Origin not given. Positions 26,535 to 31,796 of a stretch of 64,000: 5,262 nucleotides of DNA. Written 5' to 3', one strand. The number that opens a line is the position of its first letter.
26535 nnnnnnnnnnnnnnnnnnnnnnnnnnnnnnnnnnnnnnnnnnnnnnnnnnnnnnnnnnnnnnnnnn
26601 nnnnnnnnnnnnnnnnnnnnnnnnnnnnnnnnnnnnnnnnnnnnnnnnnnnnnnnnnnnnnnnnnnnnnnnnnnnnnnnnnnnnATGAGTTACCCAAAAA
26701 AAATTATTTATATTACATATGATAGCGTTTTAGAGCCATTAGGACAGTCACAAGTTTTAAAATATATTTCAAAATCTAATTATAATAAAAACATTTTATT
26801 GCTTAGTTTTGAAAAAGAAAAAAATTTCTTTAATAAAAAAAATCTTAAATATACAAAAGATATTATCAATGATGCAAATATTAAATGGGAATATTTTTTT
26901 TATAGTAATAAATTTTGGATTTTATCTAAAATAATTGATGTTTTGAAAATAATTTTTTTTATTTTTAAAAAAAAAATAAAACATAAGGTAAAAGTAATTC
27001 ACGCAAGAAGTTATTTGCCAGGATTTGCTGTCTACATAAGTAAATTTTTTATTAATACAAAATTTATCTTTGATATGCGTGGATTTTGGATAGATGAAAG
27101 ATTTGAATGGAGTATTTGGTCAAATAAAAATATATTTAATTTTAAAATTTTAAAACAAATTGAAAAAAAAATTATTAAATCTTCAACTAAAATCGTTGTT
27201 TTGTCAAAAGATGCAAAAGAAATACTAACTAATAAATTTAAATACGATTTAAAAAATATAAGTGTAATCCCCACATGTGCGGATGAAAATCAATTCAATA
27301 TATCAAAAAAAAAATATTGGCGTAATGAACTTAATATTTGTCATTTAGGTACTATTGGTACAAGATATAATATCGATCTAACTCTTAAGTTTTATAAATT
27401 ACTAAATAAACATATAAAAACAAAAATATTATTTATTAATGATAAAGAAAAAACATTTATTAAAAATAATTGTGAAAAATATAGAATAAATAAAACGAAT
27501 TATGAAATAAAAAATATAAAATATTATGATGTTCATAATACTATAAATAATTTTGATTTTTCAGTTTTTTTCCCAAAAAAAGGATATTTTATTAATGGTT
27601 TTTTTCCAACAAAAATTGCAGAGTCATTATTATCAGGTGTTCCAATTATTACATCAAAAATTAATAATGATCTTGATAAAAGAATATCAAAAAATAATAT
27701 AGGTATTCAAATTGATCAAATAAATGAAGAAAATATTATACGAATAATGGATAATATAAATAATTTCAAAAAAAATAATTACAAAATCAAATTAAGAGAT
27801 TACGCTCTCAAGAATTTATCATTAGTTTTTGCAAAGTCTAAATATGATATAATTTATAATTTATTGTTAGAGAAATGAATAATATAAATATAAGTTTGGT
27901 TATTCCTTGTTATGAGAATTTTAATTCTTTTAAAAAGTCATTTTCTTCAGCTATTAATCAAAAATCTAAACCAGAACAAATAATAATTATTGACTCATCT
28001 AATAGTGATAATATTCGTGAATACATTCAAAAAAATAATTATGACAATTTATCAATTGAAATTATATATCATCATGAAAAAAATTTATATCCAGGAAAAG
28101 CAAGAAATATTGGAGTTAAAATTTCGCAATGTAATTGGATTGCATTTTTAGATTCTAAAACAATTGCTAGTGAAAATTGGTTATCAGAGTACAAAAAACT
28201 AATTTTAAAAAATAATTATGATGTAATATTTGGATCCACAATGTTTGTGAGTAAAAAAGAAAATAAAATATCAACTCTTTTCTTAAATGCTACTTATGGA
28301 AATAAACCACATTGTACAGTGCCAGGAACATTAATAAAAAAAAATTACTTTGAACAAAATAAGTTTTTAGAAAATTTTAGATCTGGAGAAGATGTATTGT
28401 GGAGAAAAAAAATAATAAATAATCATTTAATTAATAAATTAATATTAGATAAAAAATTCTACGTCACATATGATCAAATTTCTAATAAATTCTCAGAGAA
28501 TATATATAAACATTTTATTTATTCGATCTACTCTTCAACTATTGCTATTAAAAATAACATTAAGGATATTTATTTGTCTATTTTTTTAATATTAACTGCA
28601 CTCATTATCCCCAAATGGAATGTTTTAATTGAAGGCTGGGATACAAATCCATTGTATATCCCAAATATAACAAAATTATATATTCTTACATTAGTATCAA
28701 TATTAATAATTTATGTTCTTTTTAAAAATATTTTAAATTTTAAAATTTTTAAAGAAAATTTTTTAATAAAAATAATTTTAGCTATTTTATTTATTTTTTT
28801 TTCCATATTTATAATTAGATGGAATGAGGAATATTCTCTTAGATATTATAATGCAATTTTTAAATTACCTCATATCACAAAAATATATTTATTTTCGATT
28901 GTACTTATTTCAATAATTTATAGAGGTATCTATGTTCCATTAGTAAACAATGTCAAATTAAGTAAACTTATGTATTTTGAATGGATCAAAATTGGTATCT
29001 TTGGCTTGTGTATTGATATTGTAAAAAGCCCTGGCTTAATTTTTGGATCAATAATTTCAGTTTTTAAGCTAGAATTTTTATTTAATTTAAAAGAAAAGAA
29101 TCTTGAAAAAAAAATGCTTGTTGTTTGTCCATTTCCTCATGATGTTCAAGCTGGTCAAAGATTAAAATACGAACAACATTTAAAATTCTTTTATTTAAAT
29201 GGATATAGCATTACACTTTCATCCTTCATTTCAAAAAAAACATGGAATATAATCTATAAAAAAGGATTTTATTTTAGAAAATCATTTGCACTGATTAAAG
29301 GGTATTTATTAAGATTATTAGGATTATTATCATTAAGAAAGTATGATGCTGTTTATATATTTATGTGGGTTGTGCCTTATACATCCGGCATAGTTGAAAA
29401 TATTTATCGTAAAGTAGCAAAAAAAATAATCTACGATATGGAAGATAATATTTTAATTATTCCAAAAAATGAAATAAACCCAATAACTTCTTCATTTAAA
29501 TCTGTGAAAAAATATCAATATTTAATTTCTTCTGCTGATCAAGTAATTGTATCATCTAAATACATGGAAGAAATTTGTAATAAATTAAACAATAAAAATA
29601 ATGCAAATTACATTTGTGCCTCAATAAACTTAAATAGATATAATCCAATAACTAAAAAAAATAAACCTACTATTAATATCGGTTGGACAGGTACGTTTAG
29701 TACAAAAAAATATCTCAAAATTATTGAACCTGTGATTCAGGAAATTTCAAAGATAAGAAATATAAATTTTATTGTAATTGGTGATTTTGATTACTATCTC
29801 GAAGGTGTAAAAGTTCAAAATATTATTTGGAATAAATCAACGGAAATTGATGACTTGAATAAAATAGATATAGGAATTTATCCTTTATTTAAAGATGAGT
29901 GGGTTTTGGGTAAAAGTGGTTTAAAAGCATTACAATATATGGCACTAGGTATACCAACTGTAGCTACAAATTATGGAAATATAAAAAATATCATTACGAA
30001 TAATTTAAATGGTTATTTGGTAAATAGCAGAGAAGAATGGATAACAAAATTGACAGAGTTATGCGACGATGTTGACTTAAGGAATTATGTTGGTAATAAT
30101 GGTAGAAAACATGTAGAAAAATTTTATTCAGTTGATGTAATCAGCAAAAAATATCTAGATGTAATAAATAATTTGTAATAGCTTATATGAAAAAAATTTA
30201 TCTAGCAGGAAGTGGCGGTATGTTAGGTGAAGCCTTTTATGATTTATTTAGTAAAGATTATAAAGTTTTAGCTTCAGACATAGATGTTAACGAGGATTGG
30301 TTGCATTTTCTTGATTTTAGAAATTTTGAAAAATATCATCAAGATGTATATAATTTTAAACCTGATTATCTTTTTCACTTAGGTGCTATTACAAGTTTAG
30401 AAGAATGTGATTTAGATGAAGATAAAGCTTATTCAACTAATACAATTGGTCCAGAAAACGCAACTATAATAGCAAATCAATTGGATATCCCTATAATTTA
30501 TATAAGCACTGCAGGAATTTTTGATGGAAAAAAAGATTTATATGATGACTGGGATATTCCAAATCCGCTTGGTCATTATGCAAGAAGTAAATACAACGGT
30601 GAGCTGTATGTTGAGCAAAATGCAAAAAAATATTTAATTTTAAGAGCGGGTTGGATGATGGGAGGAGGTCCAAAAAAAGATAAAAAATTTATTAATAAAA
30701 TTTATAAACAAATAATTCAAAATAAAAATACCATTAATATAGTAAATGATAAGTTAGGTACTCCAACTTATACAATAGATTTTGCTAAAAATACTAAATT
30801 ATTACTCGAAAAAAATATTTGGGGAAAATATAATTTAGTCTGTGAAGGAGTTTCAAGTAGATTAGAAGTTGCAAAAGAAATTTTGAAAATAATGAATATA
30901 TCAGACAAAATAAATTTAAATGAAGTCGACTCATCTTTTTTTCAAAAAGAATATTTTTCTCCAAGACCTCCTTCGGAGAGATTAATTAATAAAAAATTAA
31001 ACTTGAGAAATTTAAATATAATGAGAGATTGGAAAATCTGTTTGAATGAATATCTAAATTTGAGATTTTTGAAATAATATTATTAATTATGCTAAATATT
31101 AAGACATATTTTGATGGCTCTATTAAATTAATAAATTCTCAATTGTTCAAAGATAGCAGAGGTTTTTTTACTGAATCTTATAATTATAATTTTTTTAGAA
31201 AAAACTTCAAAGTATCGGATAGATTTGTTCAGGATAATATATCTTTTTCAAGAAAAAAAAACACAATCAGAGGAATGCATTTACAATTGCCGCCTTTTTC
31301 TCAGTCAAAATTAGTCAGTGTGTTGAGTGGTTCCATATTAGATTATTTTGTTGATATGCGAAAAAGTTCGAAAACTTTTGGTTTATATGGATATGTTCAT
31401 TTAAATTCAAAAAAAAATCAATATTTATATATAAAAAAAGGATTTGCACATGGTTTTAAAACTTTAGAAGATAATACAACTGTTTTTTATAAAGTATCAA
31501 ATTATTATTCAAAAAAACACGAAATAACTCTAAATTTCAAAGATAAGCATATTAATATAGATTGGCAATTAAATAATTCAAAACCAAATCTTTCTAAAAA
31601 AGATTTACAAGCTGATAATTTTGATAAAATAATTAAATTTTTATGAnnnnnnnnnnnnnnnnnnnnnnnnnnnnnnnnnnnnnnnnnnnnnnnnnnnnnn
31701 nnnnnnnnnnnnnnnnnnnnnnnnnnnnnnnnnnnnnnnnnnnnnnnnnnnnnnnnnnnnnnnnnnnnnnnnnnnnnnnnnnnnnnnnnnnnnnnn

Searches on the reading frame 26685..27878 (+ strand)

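Call 55: search_protein_families(library=ncbifam, proteins=[window:26685-27878:+], max_evalue=0.00001)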
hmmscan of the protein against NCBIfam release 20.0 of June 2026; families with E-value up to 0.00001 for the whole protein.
window:26685-27878:+ (397 aa): 0 families

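Call 59: search_protein_families(library=pfam, proteins=[window:26685-27878:+], max_evalue=0.001)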
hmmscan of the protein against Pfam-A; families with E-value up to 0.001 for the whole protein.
window:26685-27878:+ (397 aa): 2 families
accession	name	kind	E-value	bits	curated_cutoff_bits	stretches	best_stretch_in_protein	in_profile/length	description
PF13439.12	Glyco_transf_4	-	1.2e-07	32.4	28.5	1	92-201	63-168/170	Glycosyltransferase Family 4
PF00534.26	Glycos_transf_1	-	7.3e-07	29.3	26.4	1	214-358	14-155/172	Glycosyl transferases group 1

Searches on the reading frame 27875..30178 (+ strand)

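Call 55: search_protein_families(library=ncbifam, proteins=[window:27875-30178:+], max_evalue=0.00001)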
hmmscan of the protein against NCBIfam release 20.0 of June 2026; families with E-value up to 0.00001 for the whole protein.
window:27875-30178:+ (767 aa): 15 families
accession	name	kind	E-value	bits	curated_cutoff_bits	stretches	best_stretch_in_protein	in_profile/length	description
NF047683.1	TeichurnBiosyTuaG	equivalog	4.6e-12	46.1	400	1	5-133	7-134/252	teichuronic acid biosynthesis protein TuaG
NF007482.0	PRK10073.1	equivalog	8.5e-10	38.1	423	1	4-133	6-133/334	glycosyltransferase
NF038302.1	EPS_HpsE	equivalog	1.2e-08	34.3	300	1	5-122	2-123/307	hormogonium polysaccharide biosynthesis glycosyltransferase HpsE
TIGR03999.1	thiol_BshA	equivalog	3.1e-08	32.9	273.7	1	548-764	139-370/375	N-acetyl-alpha-D-glucosaminyl L-malate synthase BshA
TIGR03965.1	mycofact_glyco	equivalog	4.3e-08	32.5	280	1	5-106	75-175/467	mycofactocin biosynthesis glycosyltransferase MftF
TIGR03088.1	stp2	hypoth_equivalog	1e-07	31.4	409.05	1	685-765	289-371/374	TIGR03088 family PEP-CTERM/XrtA system glycosyltransferase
NF041876.1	EPS_EpsE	equivalog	1.7e-07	30.8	400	1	686-754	313-383/389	exopolysaccharide biosynthesis GT4 family glycosyltransferase EpsE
TIGR03937.1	PgaC_IcaA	equivalog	7.4e-07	28.5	422.3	1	5-101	46-141/407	poly-beta-1,6-N-acetyl-D-glucosamine synthase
TIGR02149.1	glgA_Coryne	subfamily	1.2e-06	27.9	302.4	1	676-765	291-388/391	glycogen synthase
NF041875.1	EPS_EpsD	equivalog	1.6e-06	27.8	370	1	6-122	1-116/325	exopolysaccharide biosynthesis glycosyltransferase EpsD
TIGR04283.1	glyco_like_mftF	equivalog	1.9e-06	27.6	182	1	6-175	1-164/221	TIGR04283 family arsenosugar biosynthesis glycosyltransferase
NF041394.1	GtaseAglG_Halo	equivalog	2.2e-06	27.2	440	1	5-108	2-105/304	glucosyl-dolichyl phosphate glucuronosyltransferase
NF038299.1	EPS_HpsN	equivalog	2.4e-06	26.8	425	1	5-114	2-111/317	hormogonium polysaccharide biosynthesis glycosyltransferase HpsN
NF038229.1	Glyco4_Geo_Pelo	equivalog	3.5e-06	26.3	400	1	687-765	256-334/338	GPMC system family 4 glycosyltransferase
TIGR02472.1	sucr_P_syn_N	equivalog_domain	8.2e-06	24.9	576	0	674-764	346-438/439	sucrose-phosphate synthase, putative, glycosyltransferase domain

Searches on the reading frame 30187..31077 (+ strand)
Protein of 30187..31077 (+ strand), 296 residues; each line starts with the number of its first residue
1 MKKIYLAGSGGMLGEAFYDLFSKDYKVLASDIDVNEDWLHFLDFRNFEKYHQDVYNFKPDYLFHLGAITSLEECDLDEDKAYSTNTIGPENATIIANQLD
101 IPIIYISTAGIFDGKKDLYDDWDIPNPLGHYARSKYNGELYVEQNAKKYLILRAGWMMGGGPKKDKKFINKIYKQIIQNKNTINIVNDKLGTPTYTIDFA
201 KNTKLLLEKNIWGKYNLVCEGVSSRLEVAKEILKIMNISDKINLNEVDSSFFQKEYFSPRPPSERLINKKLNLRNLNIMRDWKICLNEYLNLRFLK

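Call 79: search_protein_families(library=pfam, proteins=[window:30187-31077:+], max_evalue=0.0001)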
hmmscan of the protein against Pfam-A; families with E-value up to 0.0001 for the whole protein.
window:30187-31077:+ (296 aa): 2 families
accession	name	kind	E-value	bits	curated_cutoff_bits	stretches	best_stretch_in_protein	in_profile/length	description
PF04321.23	RmlD_sub_bind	-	4.4e-47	161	27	1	3-291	2-283/287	RmlD substrate binding domain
PF01370.27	Epimerase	-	4e-13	49.8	20.9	1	4-188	1-204/240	NAD dependent epimerase/dehydratase family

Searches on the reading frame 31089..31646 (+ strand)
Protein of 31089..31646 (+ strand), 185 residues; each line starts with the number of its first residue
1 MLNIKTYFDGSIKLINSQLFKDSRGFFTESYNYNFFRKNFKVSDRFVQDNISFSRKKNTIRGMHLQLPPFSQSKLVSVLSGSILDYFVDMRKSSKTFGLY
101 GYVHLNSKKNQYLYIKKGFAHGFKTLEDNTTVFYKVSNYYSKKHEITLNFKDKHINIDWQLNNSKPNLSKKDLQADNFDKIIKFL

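Call 79: search_protein_families(library=pfam, proteins=[window:31089-31646:+], max_evalue=0.0001)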
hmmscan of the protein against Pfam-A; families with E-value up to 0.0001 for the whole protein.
window:31089-31646:+ (185 aa): 1 family
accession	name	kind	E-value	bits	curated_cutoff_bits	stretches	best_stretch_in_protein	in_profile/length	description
PF00908.23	dTDP_sugar_isom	-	2e-56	190.7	27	1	13-178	8-166/168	dTDP-4-dehydrorhamnose 3,5-epimerase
